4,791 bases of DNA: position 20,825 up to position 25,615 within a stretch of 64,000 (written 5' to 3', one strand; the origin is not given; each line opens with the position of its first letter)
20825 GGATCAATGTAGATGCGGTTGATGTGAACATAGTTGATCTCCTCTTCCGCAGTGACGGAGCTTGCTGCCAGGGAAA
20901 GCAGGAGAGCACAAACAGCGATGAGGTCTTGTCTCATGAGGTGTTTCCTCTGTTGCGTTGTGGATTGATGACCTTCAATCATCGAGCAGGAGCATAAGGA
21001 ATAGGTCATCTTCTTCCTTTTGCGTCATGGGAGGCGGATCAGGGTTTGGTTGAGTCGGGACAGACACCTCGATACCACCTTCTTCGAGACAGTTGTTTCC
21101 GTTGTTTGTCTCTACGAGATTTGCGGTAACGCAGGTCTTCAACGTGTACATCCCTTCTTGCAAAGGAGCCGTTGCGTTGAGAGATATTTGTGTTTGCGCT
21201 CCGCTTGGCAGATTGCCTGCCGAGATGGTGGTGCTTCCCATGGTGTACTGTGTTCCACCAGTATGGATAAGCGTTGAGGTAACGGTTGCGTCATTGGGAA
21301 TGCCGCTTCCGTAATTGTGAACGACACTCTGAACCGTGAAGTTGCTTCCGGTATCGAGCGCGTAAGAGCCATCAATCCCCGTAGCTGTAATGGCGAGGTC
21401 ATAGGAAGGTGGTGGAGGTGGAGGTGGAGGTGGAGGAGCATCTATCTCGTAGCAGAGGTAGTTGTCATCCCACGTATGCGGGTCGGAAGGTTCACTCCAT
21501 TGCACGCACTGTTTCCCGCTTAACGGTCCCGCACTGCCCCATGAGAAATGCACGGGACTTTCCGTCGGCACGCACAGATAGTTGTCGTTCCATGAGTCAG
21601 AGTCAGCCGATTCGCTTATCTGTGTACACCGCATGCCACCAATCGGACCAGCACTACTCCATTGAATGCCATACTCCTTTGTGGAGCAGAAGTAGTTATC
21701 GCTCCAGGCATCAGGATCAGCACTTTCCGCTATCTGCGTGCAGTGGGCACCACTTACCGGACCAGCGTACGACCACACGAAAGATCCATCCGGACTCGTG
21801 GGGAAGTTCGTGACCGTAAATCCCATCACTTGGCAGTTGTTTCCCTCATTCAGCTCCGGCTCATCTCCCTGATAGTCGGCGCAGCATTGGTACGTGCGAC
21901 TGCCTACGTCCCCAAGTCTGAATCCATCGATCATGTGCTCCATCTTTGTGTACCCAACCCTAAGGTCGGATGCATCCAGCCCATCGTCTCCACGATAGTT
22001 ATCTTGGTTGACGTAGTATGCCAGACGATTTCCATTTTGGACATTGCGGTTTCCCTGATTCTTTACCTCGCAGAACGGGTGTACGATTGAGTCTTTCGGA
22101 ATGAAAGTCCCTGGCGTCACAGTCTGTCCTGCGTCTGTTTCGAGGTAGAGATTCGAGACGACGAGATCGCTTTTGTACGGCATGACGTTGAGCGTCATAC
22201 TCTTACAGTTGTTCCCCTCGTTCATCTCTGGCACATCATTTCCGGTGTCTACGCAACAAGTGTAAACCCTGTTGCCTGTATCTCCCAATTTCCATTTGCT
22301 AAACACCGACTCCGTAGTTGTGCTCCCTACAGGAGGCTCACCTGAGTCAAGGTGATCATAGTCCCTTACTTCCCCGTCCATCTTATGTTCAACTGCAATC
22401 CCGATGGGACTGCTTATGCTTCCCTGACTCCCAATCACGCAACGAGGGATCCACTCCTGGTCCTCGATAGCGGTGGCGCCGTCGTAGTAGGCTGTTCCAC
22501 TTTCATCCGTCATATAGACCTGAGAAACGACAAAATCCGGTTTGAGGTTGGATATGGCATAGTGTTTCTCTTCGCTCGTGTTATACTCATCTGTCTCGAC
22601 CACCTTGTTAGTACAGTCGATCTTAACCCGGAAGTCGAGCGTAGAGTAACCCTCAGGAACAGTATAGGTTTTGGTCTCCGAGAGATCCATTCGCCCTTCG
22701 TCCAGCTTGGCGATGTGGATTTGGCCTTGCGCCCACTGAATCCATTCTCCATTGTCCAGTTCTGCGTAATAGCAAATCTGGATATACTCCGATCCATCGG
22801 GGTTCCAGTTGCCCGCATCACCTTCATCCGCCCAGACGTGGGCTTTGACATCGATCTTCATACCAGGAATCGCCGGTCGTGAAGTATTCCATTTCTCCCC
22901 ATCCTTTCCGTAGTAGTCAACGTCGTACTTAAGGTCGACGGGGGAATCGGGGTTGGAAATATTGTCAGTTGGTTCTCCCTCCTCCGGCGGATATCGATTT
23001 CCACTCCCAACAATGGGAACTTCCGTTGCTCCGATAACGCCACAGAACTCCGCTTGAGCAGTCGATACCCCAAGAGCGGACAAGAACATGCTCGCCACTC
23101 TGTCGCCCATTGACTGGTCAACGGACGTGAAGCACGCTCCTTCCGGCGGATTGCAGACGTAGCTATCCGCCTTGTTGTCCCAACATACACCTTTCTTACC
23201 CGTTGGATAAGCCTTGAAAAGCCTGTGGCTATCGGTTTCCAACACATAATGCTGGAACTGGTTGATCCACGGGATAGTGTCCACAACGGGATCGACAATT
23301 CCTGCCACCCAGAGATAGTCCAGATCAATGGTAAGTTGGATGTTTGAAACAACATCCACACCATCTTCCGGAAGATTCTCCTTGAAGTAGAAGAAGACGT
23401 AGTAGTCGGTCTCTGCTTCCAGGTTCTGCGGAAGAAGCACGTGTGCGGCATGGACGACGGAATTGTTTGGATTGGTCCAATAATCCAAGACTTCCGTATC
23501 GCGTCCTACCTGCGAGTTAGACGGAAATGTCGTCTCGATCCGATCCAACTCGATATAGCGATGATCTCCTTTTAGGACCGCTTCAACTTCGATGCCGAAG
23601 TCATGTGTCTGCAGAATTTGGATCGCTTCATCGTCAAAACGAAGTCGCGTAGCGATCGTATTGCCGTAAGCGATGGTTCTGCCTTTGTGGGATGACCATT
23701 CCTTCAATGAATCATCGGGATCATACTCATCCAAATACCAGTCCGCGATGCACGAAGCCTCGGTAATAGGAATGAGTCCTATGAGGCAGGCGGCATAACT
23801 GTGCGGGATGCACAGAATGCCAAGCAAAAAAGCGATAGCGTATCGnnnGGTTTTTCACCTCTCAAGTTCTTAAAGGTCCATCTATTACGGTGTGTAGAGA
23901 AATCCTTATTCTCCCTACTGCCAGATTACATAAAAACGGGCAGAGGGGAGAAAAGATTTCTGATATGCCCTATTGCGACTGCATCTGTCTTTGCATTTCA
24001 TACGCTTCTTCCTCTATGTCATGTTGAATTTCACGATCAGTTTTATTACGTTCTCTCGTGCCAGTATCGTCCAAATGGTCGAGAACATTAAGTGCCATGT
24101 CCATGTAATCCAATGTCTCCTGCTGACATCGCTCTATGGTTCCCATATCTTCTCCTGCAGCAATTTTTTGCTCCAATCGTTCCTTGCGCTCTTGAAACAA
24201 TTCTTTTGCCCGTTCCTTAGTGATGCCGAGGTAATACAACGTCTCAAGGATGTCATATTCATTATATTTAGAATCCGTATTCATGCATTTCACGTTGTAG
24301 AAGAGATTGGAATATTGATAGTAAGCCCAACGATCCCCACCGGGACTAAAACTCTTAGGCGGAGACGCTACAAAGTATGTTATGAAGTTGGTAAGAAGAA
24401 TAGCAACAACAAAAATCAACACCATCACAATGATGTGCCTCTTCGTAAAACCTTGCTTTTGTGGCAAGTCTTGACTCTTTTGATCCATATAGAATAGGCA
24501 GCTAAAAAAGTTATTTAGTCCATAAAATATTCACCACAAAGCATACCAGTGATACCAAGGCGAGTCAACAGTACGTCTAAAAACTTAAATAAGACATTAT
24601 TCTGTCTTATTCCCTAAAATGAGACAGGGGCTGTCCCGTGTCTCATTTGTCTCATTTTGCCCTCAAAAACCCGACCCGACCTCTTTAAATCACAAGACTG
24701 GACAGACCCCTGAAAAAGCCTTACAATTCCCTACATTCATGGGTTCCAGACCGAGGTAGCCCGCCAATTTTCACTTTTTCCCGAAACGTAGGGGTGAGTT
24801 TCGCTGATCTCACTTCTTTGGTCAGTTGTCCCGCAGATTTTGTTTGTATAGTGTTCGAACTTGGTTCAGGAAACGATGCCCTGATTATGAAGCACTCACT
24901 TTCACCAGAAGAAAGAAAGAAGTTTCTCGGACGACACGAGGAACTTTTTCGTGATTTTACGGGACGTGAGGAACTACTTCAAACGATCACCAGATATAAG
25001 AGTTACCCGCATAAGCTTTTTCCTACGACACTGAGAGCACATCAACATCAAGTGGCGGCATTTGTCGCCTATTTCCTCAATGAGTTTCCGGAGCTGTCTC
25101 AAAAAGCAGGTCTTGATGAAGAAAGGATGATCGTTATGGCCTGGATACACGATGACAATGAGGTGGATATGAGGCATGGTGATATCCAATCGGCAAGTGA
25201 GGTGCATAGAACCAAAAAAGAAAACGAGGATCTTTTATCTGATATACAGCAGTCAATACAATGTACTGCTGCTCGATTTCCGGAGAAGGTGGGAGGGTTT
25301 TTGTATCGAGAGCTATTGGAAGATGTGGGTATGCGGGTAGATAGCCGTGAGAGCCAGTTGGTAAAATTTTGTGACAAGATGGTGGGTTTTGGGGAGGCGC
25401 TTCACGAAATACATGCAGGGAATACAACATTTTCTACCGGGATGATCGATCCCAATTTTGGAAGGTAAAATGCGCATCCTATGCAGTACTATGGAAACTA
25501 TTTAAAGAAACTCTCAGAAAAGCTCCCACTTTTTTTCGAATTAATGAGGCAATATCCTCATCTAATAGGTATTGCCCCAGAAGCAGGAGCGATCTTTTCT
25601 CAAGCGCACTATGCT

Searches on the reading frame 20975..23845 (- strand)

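Call 8: search_protein_families(library=pfam, proteins=[window:20975-23845:-], max_evalue=0.001)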
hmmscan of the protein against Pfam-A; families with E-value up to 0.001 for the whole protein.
window:20975-23845:- (956 aa): 1 family
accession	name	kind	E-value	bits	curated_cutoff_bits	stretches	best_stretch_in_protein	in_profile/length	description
PF07705.17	CARDB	-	1e-21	77.4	22.7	3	592-672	25-99/101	CARDB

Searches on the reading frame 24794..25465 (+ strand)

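Call 8: search_protein_families(library=pfam, proteins=[window:24794-25465:+], max_evalue=0.001)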
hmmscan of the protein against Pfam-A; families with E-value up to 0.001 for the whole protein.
window:24794-25465:+ (224 aa): 1 family
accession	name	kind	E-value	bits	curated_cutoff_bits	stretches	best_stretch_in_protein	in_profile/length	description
PF12917.13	YfbR-like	-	3.4e-10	40.4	25.9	1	62-215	9-154/182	5'-deoxynucleotidase YfbR-like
